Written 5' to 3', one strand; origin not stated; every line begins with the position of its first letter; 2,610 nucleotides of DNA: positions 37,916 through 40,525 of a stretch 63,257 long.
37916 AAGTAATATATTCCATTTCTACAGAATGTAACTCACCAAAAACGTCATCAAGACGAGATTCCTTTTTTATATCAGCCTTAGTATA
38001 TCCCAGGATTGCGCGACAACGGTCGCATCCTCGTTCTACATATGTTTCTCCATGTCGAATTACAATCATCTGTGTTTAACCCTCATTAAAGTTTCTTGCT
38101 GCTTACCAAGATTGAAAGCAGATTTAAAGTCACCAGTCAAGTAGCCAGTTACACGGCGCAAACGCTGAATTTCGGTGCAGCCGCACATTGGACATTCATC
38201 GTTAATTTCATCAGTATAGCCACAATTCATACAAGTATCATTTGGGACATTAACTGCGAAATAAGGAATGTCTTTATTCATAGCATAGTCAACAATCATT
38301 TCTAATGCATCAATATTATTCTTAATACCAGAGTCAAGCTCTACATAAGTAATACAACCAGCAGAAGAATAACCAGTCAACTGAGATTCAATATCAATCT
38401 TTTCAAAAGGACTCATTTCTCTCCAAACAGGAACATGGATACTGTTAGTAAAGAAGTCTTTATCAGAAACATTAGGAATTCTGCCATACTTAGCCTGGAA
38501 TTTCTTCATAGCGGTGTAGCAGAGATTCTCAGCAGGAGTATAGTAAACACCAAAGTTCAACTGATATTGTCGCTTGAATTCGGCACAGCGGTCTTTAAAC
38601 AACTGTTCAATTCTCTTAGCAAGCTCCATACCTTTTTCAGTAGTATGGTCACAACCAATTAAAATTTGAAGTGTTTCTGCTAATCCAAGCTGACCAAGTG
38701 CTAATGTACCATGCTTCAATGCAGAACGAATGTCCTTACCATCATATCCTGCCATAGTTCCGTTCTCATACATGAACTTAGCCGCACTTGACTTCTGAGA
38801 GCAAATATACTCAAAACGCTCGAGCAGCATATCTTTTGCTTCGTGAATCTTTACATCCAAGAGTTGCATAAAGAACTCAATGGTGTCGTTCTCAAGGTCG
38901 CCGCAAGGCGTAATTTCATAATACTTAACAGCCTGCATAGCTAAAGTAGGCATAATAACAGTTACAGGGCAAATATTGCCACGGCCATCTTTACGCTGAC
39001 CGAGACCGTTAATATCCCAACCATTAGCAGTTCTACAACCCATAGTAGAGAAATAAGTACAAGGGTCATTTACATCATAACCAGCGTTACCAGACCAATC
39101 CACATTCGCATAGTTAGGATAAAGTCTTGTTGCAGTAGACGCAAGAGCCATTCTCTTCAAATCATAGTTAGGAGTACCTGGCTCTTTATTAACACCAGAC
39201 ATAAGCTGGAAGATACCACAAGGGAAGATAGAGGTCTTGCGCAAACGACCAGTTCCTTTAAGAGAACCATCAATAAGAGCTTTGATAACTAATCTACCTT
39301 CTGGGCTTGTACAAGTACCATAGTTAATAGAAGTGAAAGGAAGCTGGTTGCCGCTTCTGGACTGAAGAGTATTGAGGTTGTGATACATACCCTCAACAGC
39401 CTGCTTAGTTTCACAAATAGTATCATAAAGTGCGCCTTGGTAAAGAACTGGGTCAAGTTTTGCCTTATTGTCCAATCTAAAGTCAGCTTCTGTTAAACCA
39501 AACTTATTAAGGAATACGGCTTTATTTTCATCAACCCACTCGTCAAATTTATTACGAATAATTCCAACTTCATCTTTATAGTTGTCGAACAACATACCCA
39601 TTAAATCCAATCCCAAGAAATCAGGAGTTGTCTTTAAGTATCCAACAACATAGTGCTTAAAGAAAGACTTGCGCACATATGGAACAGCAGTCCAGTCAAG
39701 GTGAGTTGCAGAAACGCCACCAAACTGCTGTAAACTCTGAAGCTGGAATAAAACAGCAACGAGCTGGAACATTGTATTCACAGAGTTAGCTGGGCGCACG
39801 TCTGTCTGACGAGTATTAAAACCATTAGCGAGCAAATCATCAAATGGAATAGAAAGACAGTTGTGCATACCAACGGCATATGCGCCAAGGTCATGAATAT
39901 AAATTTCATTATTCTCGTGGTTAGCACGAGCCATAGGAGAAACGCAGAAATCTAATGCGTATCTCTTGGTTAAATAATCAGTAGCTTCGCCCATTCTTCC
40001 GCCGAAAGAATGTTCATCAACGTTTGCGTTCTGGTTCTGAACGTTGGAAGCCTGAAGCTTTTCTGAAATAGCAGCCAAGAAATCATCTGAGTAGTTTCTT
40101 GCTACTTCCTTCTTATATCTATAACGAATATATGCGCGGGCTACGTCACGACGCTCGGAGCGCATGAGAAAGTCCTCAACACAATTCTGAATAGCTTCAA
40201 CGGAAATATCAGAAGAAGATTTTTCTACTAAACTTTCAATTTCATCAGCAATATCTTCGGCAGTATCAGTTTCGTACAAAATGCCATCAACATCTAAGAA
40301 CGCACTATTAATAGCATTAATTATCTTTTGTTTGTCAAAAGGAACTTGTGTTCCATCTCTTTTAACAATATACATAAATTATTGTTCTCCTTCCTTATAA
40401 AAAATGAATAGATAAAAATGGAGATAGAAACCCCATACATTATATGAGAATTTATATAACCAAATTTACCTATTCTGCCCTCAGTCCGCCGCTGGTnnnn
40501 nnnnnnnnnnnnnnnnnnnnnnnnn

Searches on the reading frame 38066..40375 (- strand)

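Call 12: search_protein_families(library=pfam, proteins=[window:38066-40375:-], max_evalue=0.001)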
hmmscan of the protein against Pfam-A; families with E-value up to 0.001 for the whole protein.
window:38066-40375:- (769 aa): 4 families
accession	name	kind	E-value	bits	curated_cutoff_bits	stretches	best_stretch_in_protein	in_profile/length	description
PF13597.11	NRDD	-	1.3e-136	457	26.2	1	116-768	2-562/562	Anaerobic ribonucleoside-triphosphate reductase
PF03477.21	ATP-cone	-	4.7e-23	82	25.8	1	1-90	1-87/88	ATP cone domain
PF01228.26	Gly_radical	-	1e-08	36.1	22.2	1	652-746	3-102/106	Glycine radical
PF11230.13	YjjI-like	-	0.00026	19.9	23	1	561-712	296-437/485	Glycyl radical enzyme YjjI-like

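Call 13: search_protein_families(library=phrogs, proteins=[window:38066-40375:-], max_evalue=0.00001)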
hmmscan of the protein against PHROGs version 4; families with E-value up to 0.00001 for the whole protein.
window:38066-40375:- (769 aa): 4 families
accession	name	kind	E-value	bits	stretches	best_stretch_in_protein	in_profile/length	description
phrog_487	-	moron, auxiliary metabolic gene and host takeover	8.1e-178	593.9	1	1-768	4-712/718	NrdD-like anaerobic ribonucleotide reductase large subunit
phrog_4218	-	DNA, RNA and nucleotide metabolism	5.8e-71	240.3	1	443-768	9-332/333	anaerobic ribonucleoside reductase large subunit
phrog_29160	-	DNA, RNA and nucleotide metabolism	5.7e-33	115.3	1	615-768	2-155/158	anaerobic ribonucleoside reductase large subunit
phrog_26446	-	DNA, RNA and nucleotide metabolism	1.1e-20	74.3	1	608-743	227-367/761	anaerobic ribonucleoside reductase large subunit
